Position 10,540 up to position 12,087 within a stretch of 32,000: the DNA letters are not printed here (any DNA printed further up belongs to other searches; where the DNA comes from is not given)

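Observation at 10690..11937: COG2907-like FAD oxidoreductase as terminal gene of the sterol operon: unassigned tailoring step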

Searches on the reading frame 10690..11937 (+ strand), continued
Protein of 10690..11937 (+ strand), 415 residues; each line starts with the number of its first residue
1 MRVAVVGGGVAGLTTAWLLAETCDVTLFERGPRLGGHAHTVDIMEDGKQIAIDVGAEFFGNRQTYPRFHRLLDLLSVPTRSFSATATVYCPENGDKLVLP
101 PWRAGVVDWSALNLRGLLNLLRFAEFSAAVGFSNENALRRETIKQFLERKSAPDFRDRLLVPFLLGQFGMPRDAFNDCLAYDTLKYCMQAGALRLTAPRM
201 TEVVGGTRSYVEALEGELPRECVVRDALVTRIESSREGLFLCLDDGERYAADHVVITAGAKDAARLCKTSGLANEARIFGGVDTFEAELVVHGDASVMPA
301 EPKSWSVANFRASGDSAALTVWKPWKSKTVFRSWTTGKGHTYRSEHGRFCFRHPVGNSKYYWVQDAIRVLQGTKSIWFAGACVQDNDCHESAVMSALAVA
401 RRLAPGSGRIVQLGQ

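Call 53: find_encoding_contigs(protein=P0041, flank=6000, max_places=1)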
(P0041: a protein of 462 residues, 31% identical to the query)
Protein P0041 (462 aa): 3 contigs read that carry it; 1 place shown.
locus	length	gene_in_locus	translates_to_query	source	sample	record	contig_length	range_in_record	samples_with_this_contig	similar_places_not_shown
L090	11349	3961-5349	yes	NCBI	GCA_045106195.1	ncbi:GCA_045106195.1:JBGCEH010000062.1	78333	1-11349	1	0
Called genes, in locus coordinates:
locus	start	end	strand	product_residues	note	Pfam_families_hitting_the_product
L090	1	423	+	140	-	PF00908:dTDP_sugar_isom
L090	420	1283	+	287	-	PF04321:RmlD_sub_bind, PF01370:Epimerase, PF16363:GDP_Man_Dehyd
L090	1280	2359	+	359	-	PF01073:3Beta_HSD, PF01370:Epimerase, PF02719:Polysacc_synt_2, PF04321:RmlD_sub_bind, PF07993:NAD_binding_4, PF16363:GDP_Man_Dehyd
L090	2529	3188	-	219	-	PF12973:Cupin_7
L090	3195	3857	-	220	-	PF04542:Sigma70_r2, PF08281:Sigma70_r4_2, PF04545:Sigma70_r4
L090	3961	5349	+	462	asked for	PF00890:FAD_binding_2 (weak), PF01266:DAO, PF03486:HI0933_like (faint), PF07992:Pyr_redox_2 (faint), PF13450:NAD_binding_8, PF13454:NAD_binding_9 (faint), PF01593:Amino_oxidase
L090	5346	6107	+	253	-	PF07103:DUF1365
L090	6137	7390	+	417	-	PF02353:CMAS, PF13489:Methyltransf_23, PF13847:Methyltransf_31, PF08241:Methyltransf_11, PF08242:Methyltransf_12, PF13649:Methyltransf_25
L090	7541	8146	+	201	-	PF12915:DUF3833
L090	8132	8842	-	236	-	PF19630:DUF6134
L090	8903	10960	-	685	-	PF08351:TmcA_N (weak), PF13604:AAA_30 (weak), PF05127:NAT10_TcmA_helicase, PF13718:GNAT_acetyltr_2 (faint)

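Call 55: predict_structure(alignment_id=A1)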
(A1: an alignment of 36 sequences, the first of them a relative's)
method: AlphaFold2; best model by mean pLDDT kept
length: 415 residues; sequences in the alignment: 36
mean_pLDDT: 91.2   pTM: 0.91
mean pLDDT of the five models: 91.2, 90.8, 90.3, 90.2, 89.5
residues with pLDDT >= 90: 303; 70-90: 105; 50-70: 7; < 50: 0
segments of 3 or more residues with pLDDT < 50: none
pLDDT, mean of each block of 10 residues (from residue 1): 96 97 96 91 91 83 92 97 92 88 82 90 92 91 96 93 90 94 85 77 94 95 96 91 96 94 92 87 91 94 92 88 94 80 92 92 90 93 84 96 95 92
secondary structure, 60 per line:
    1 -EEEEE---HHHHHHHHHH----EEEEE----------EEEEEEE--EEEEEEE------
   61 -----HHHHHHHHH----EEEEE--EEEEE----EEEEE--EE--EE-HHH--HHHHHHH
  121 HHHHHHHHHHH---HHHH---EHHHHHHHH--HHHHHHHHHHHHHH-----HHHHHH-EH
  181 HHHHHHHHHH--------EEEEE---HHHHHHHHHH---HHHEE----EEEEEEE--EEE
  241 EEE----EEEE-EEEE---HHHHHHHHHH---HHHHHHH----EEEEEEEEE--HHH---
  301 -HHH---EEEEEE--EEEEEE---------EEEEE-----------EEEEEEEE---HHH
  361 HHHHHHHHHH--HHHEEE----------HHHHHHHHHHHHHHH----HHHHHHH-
elements in order: E2-6 H10-19 E24-28 E39-45 E48-54 H66-74 E79-83 E86-90 E95-99 H114-131 H135-138 H143-150 H153-166 H172-177 H180-190 E199-203 H207-216 E229-235 E238-243 E248-251 E253-256 H260-269 H273-279 E284-292 E308-313 E316-321 E331-335 E347-354 H358-370 E376-378 H389-403 H408-414

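Call 58: fold_search(model_id=the predicted structure, library=pdb)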
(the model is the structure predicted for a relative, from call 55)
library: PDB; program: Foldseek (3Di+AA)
matches with E <= 10: 1877; with E <= 0.001: 958
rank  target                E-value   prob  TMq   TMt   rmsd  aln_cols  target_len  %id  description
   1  6f7v_A                7.8e-30  1.00  0.81  0.79   4.0       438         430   21  Crystal structure of LkcE E64Q mutant in complex with LC-KA05 (released 2018-09-19)
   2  6f7l_B                1.2e-29  1.00  0.80  0.78   3.9       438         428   22  Crystal structure of LkcE R326Q mutant in complex with its substrate (released 2018-09-19)
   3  6f7l_A                2.0e-29  1.00  0.82  0.79   3.8       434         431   21  Crystal structure of LkcE R326Q mutant in complex with its substrate (released 2018-09-19)
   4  6f7v_B                2.4e-29  1.00  0.81  0.79   4.1       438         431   21  Crystal structure of LkcE E64Q mutant in complex with LC-KA05 (released 2018-09-19)
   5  6f32_A                6.3e-29  1.00  0.81  0.78   4.0       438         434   23  Crystal structure of a dual function amine oxidase/cyclase in complex with substrate analogues (released 2018-09-19)
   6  6fjh_A                2.1e-28  1.00  0.81  0.78   3.9       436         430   22  Crystal structure of the seleniated LkcE from Streptomyces rochei (released 2018-09-19)
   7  6fjh_B                2.7e-28  1.00  0.80  0.77   4.0       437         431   21  Crystal structure of the seleniated LkcE from Streptomyces rochei (released 2018-09-19)
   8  6f32_B                3.6e-28  1.00  0.81  0.78   3.9       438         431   23  Crystal structure of a dual function amine oxidase/cyclase in complex with substrate analogues (released 2018-09-19)
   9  3i6d_B                1.8e-21  1.00  0.69  0.68   5.7       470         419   16  Crystal structure of PPO from bacillus subtilis with AF (released 2009-12-08)
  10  3i6d_A                2.5e-21  1.00  0.70  0.70   5.6       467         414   16  Crystal structure of PPO from bacillus subtilis with AF (released 2009-12-08)
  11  9a78_B                4.1e-21  1.00  0.70  0.63   6.0       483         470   16  Integrative model of SYFB-CGOX by crosslinking MS and deep learning (released 2024-09-18)
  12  7eme_B                5.2e-21  1.00  0.67  0.68   5.9       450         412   16  Putative Leptospira interrogans recombinant L-amino acid oxidase (released 2021-08-18)
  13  7eme_A                5.2e-21  1.00  0.67  0.67   6.0       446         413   14  Putative Leptospira interrogans recombinant L-amino acid oxidase (released 2021-08-18)
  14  2ive_B                7.0e-21  1.00  0.70  0.65   5.8       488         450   19  Structure of protoporphyrinogen oxidase from Myxococcus xanthus (released 2006-10-17)
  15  2ivd_A                7.0e-21  1.00  0.68  0.64   6.4       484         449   19  Structure of protoporphyrinogen oxidase from Myxococcus xanthus with acifluorfen (released 2006-10-17)
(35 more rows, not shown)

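Call 59: find_homologous_proteins(query=A1, max_evalue=1e-40)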
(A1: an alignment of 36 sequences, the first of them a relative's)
Query A1 (36 sequences) (415 aa, profile of the alignment): 171 proteins with E <= 1e-40 among 8000 candidates; the best 120 are listed.
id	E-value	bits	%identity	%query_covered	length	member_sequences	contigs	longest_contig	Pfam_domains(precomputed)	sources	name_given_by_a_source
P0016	3.3e-196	670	38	100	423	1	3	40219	PF01266.31,PF01593.31,PF13450.13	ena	-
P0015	1.9e-195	668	40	99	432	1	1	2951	PF01266.31,PF01593.31,PF13450.13,PF13454.13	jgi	jgi:predicted NAD/FAD-binding protein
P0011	8.9e-195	666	40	100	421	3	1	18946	PF01266.31,PF01593.31,PF13450.13,PF07992.21,PF03486.21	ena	-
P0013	1.3e-194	665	40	99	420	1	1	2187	PF01266.31,PF01593.31,PF13450.13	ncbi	ncbi:MAG: FAD-dependent oxidoreductase [Anaerolineales bacterium]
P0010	3.1e-194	664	41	96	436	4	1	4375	PF01266.31,PF01593.31,PF13450.13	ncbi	-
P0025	5.8e-193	660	38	100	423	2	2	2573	PF01266.31,PF01593.31,PF13450.13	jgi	jgi:predicted NAD/FAD-binding protein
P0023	6.4e-192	656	40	96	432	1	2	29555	PF01266.31,PF01593.31,PF13450.13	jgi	jgi:uncharacterized protein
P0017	2.7e-190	651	40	100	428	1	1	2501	PF01266.31,PF01593.31,PF13450.13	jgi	jgi:uncharacterized protein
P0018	4.6e-190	650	39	100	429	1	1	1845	PF01266.31,PF01593.31,PF13450.13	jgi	jgi:predicted NAD/FAD-binding protein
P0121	5.3e-189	647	41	100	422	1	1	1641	PF01266.31,PF01593.31,PF13450.13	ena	-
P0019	3.3e-188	644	39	100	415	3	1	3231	PF01266.31,PF01593.31,PF13450.13,PF03486.21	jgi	jgi:predicted NAD/FAD-binding protein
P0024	2.2e-182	625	38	100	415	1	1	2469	PF01266.31,PF01593.31,PF13450.13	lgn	-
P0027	3.0e-181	621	38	100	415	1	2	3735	PF01266.31,PF01593.31,PF13450.13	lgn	-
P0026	1.4e-180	619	38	100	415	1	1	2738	PF01266.31,PF01593.31,PF13450.13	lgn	-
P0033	1.0e-177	609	38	100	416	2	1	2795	PF01266.31,PF01593.31,PF13450.13,PF07992.21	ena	-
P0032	4.6e-176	604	38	100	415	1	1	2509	PF01266.31,PF01593.31,PF13450.13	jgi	jgi:predicted NAD/FAD-binding protein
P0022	9.6e-176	603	38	100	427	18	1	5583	PF01266.31,PF01593.31,PF13450.13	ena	-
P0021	2.6e-175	601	40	100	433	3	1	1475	PF01266.31,PF01593.31,PF13450.13,PF07992.21,PF03486.21,PF13454.13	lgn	-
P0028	2.7e-175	601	38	100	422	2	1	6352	PF01266.31,PF01593.31,PF13450.13,PF07992.21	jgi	jgi:predicted NAD/FAD-binding protein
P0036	9.6e-175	600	35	100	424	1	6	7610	PF01266.31,PF01593.31,PF13450.13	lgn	-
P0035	1.0e-174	599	37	100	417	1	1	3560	PF01266.31,PF01593.31,PF13450.13,PF13454.13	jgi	jgi:predicted NAD/FAD-binding protein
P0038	3.2e-174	598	37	99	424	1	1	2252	PF01266.31,PF01593.31,PF13450.13,PF07992.21,PF13454.13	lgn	-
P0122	2.8e-173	595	39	100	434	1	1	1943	PF01266.31,PF01593.31,PF13450.13,PF03486.21,PF13454.13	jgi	jgi:uncharacterized protein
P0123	1.4e-172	592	34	99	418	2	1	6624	PF01266.31,PF01593.31,PF13450.13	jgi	jgi:predicted NAD/FAD-binding protein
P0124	1.9e-172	592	35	100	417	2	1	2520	PF01266.31,PF01593.31,PF13450.13,PF07992.21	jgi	jgi:uncharacterized protein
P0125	2.8e-172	591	38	100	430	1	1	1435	PF01266.31,PF01593.31,PF13450.13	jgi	jgi:predicted NAD/FAD-binding protein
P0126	4.1e-172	591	37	100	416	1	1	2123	PF01266.31,PF01593.31,PF13450.13,PF07992.21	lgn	-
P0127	5.6e-172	590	37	99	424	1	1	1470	PF01266.31,PF01593.31,PF13450.13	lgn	-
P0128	6.8e-172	590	40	100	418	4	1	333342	PF01266.31,PF01593.31,PF13450.13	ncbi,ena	-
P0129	9.0e-172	590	38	100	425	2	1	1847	PF01266.31,PF01593.31,PF13450.13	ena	-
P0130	1.5e-171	589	38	100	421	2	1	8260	PF01266.31,PF01593.31,PF13450.13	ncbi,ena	-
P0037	2.2e-171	588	36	100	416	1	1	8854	PF01266.31,PF01593.31,PF13450.13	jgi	-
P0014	5.0e-171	587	40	100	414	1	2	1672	PF01266.31,PF01593.31,PF13450.13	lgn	-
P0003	1.2e-170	586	60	99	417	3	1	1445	PF01266.31,PF01593.31,PF13450.13,PF07992.21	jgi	jgi:predicted NAD/FAD-binding protein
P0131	2.7e-170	585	38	100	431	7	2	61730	PF01266.31,PF01593.31,PF13450.13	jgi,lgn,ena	-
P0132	5.3e-170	584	39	100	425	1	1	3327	PF01266.31,PF01593.31,PF13450.13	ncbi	-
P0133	6.0e-169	580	39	100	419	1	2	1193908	PF01266.31,PF01593.31,PF13450.13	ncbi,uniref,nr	ncbi:FAD-dependent oxidoreductase [Agromyces allii]|uniref:NAD(P)/FAD-dependent oxidoreductase n=1 T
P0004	1.3e-168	579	59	100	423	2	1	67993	PF01266.31,PF01593.31,PF13450.13,PF07992.21,PF13454.13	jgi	jgi:predicted NAD/FAD-binding protein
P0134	3.8e-168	578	38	100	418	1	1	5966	PF01266.31,PF01593.31,PF13450.13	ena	-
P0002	4.0e-168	578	87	100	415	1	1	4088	PF01266.31,PF01593.31,PF13450.13,PF07992.21,PF13454.13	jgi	jgi:uncharacterized protein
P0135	4.3e-168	578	36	100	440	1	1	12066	PF01266.31,PF01593.31,PF13450.13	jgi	jgi:predicted NAD/FAD-binding protein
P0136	1.9e-167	576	36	97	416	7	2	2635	PF01266.31,PF01593.31,PF13450.13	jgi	jgi:predicted NAD/FAD-binding protein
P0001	1.2e-166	573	100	100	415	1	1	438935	PF01266.31,PF01593.31,PF13450.13,PF07992.21,PF13454.13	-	-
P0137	1.8e-166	572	39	100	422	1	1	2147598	PF01266.31,PF01593.31,PF13450.13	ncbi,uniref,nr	ncbi:FAD-dependent oxidoreductase [Microbacterium sulfonylureivorans]|uniref:FAD-dependent oxidoredu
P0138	4.2e-166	571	35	96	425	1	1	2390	PF01266.31,PF01593.31,PF13450.13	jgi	jgi:predicted NAD/FAD-binding protein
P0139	1.5e-165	569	36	98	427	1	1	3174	PF01266.31,PF01593.31,PF13450.13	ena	-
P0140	1.9e-164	566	36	100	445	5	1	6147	PF01266.31,PF01593.31,PF13450.13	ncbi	-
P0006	4.5e-164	564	57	100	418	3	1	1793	PF01266.31,PF01593.31,PF13450.13,PF07992.21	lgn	-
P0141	2.6e-163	562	34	100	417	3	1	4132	PF01266.31,PF01593.31,PF13450.13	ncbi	-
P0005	9.9e-163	560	58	100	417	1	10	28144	PF01266.31,PF01593.31,PF13450.13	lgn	-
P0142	1.0e-161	557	32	99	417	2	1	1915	PF01266.31,PF01593.31,PF13450.13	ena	-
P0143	1.9e-161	556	35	100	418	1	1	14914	PF01266.31,PF01593.31,PF13450.13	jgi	jgi:predicted NAD/FAD-binding protein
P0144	7.8e-161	554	36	100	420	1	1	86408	PF01266.31,PF01593.31,PF13450.13,PF07992.21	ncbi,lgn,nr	ncbi:MAG TPA: FAD-dependent oxidoreductase [Chloroflexia bacterium]|nr:FAD-dependent oxidoreductase 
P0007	7.9e-161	554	55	98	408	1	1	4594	PF01593.31,PF13450.13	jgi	jgi:predicted NAD/FAD-binding protein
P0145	1.0e-158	547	39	100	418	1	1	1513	PF01266.31,PF01593.31,PF13450.13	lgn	-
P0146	6.5e-144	498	35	100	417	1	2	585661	PF01266.31,PF01593.31,PF13450.13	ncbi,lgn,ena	-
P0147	9.2e-140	484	37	77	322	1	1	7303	PF01266.31,PF01593.31,PF13450.13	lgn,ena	-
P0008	1.7e-135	470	55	88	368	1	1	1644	PF01593.31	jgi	jgi:uncharacterized protein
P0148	2.0e-120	421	32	100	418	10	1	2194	PF01266.31,PF01593.31,PF13450.13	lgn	-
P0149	4.0e-112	393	30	97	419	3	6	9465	PF01593.31,PF13450.13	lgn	-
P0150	5.0e-112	393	35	100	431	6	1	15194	PF01266.31,PF01593.31,PF13450.13,PF07992.21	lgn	-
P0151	4.9e-108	380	31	100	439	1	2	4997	PF01266.31,PF01593.31,PF13450.13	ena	-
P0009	3.9e-106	374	53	72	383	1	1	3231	PF01593.31,PF13450.13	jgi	jgi:predicted NAD/FAD-binding protein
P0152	4.6e-100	354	33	99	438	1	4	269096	PF01266.31,PF01593.31,PF13450.13,PF13454.13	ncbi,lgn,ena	-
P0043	1.5e-99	352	28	96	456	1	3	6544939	PF01266.31,PF01593.31,PF13450.13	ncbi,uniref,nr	ncbi:FAD-dependent oxidoreductase [Spirilliplanes yamanashiensis]|uniref:FAD-dependent oxidoreductas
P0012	5.3e-94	334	55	61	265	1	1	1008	PF01593.31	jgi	jgi:predicted NAD/FAD-binding protein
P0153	4.1e-86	308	26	99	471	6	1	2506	PF01266.31,PF01593.31,PF13450.13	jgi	jgi:predicted NAD/FAD-binding protein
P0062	1.1e-77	280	29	52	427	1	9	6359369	PF01593.31,PF13450.13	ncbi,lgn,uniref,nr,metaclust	ncbi:FAD-dependent oxidoreductase [Conexibacter woesei]|uniref:Amine oxidase n=1 Tax=Conexibacter wo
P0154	4.9e-77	278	29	100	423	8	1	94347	PF01266.31,PF01593.31,PF13450.13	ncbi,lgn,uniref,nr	ncbi:FAD-dependent oxidoreductase [Nonomuraea endophytica]|uniref:Putative NAD/FAD-binding protein n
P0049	3.9e-76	275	30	100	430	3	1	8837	PF01266.31,PF01593.31,PF13450.13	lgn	-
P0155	7.1e-70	254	30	98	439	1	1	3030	PF01266.31,PF01593.31,PF13450.13,PF13454.13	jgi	jgi:predicted NAD/FAD-binding protein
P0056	4.6e-67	245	29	96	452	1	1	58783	PF01266.31,PF01593.31,PF13450.13,PF13454.13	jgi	jgi:predicted NAD/FAD-binding protein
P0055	3.7e-66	242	30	91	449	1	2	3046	PF01266.31,PF01593.31,PF13450.13,PF07992.21,PF13454.13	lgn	-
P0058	1.5e-65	240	29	97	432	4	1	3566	PF01266.31,PF01593.31,PF13450.13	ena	-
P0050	1.3e-64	237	30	100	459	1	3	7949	PF01266.31,PF01593.31,PF13450.13,PF00890.31,PF07992.21,PF03486.21,PF13454.13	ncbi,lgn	ncbi:MAG: NAD(P)/FAD-dependent oxidoreductase [Granulosicoccus sp.]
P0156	3.8e-64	235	23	99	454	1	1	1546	PF01593.31,PF13450.13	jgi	-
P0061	1.5e-63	233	28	96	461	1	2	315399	PF01266.31,PF01593.31,PF13450.13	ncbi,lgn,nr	ncbi:MAG: FAD-dependent oxidoreductase [Chromatiales bacterium]|nr:FAD-dependent oxidoreductase [Gam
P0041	2.9e-63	232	31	97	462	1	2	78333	PF01266.31,PF01593.31,PF13450.13,PF00890.31,PF07992.21,PF03486.21,PF13454.13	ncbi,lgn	ncbi:MAG: NAD(P)/FAD-dependent oxidoreductase [Granulosicoccus sp.]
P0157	4.0e-63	232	42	40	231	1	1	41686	PF01266.31,PF01593.31,PF13450.13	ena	-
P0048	5.5e-63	231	31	97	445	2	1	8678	PF01266.31,PF01593.31,PF13450.13,PF00890.31,PF07992.21,PF03486.21,PF13454.13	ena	-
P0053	7.4e-63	231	28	91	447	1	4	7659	PF01266.31,PF01593.31,PF13450.13,PF00890.31,PF07992.21,PF03486.21,PF13454.13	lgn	-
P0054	3.5e-62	229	31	100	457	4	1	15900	PF01266.31,PF01593.31,PF13450.13,PF00890.31,PF07992.21,PF03486.21,PF13454.13,PF12831.14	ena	-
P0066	4.7e-62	228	29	97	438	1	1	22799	PF01266.31,PF01593.31,PF13450.13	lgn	-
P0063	1.0e-61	227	28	100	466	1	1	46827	PF01266.31,PF01593.31,PF13450.13,PF00890.31,PF07992.21,PF03486.21,PF13454.13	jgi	-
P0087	1.2e-61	227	34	64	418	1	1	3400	PF01266.31,PF01593.31,PF13450.13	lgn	-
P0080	2.0e-61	226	27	97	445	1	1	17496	PF01266.31,PF01593.31,PF13450.13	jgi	jgi:predicted NAD/FAD-binding protein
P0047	3.2e-61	226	30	97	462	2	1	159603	PF01266.31,PF01593.31,PF13450.13,PF00890.31,PF07992.21,PF03486.21,PF13454.13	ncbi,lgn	ncbi:MAG: NAD(P)/FAD-dependent oxidoreductase [Granulosicoccus sp.]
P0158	3.6e-61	225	28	96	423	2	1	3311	PF01266.31,PF01593.31,PF13450.13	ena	-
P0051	1.9e-60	223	28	97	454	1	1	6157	PF01266.31,PF01593.31,PF13450.13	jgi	-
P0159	2.0e-60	223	26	99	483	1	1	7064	PF01266.31,PF01593.31,PF13450.13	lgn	-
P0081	2.1e-60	223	30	97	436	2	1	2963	PF01266.31,PF01593.31,PF13450.13,PF13454.13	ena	-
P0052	2.2e-60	223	29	97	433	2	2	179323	PF01266.31,PF01593.31,PF13450.13,PF13454.13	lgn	-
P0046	5.0e-60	222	29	100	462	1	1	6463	PF01266.31,PF01593.31,PF13450.13,PF00890.31,PF07992.21,PF03486.21,PF13454.13,PF12831.14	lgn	-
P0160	1.5e-59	220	27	99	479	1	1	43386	PF01593.31,PF13450.13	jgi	jgi:predicted NAD/FAD-binding protein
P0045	1.7e-59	220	32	97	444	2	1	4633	PF01266.31,PF01593.31,PF13450.13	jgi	jgi:predicted NAD/FAD-binding protein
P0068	1.9e-59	220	28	97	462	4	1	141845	PF01946.24,PF01266.31,PF01593.31,PF13450.13,PF00890.31,PF07992.21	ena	-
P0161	1.4e-58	217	25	97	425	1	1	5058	PF01266.31,PF01593.31,PF13450.13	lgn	-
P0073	4.3e-58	215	29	98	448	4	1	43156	PF01266.31,PF01593.31,PF13450.13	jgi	jgi:predicted NAD/FAD-binding protein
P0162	1.6e-57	213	27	96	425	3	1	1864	PF01266.31,PF01593.31,PF13450.13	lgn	-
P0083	5.6e-57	212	27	96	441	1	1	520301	PF01266.31,PF01593.31,PF13450.13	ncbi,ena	-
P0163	1.1e-56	211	28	97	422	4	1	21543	PF01266.31,PF01593.31,PF13450.13,PF13454.13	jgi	-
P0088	1.2e-55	207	27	96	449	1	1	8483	PF01266.31,PF01593.31,PF13450.13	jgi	jgi:predicted NAD/FAD-binding protein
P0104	2.4e-55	206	28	100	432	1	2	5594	PF01266.31,PF01593.31,PF13450.13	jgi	jgi:predicted NAD/FAD-binding protein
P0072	2.5e-55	206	27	97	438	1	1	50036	PF01266.31,PF01593.31,PF13450.13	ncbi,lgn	ncbi:MAG: FAD-dependent oxidoreductase [Pseudomonadota bacterium]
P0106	5.2e-55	205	28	97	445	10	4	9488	PF01266.31,PF01593.31,PF13450.13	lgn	-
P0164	5.7e-55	205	27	96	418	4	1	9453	PF01266.31,PF01593.31,PF13450.13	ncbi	-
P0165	1.6e-54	204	30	77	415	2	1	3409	PF01266.31,PF01593.31,PF13450.13,PF00890.31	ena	-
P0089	1.7e-54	203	31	97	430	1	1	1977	PF01266.31,PF01593.31,PF13450.13,PF13454.13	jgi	jgi:predicted NAD/FAD-binding protein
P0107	4.1e-54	202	28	75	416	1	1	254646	PF01266.31,PF01593.31,PF13450.13,PF13454.13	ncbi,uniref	ncbi:NAD(P)/FAD-dependent oxidoreductase [Saccharopolyspora taberi]|uniref:FAD-dependent oxidoreduct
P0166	6.3e-54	202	29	97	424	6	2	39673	PF01266.31,PF01593.31,PF13450.13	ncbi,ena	-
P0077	7.9e-54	201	29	97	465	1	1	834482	PF01266.31,PF01593.31,PF13450.13,PF07992.21,PF13454.13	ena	-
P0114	1.9e-53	200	29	77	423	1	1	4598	PF01266.31,PF01593.31,PF13450.13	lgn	-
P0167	4.7e-53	199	24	97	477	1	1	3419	PF01593.31,PF13450.13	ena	-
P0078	5.0e-53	199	26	88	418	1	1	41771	PF01266.31,PF01593.31,PF13450.13,PF00890.31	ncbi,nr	ncbi:MAG: NADH-ubiquinone oxidoreductase subunit 6 [Cyanobacteria bacterium RYN_339]|nr:NADH-ubiquin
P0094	1.8e-52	197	31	74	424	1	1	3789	PF01266.31,PF01593.31,PF13450.13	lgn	-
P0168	4.3e-52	196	32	76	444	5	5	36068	PF01266.31,PF01593.31,PF13450.13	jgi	jgi:predicted NAD/FAD-binding protein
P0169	5.0e-52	195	27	97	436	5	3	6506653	PF01266.31,PF01593.31,PF13450.13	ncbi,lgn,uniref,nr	ncbi:NAD(P)-binding protein [Nocardia cyriacigeorgica]|uniref:NAD(P)-binding protein n=1 Tax=Nocardi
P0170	8.2e-52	195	26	97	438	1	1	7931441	PF01266.31,PF01593.31,PF13450.13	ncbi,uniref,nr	ncbi:FAD-dependent oxidoreductase [Nocardia yunnanensis]|uniref:FAD-dependent oxidoreductase n=1 Tax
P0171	1.2e-51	194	30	76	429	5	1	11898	PF01266.31,PF01593.31,PF13450.13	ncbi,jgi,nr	ncbi:MAG TPA: FAD-dependent oxidoreductase [Sporichthya sp.]|jgi:predicted NAD/FAD-binding protein|n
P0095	4.8e-51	192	28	99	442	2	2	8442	PF01266.31,PF01593.31,PF13450.13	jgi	jgi:predicted NAD/FAD-binding protein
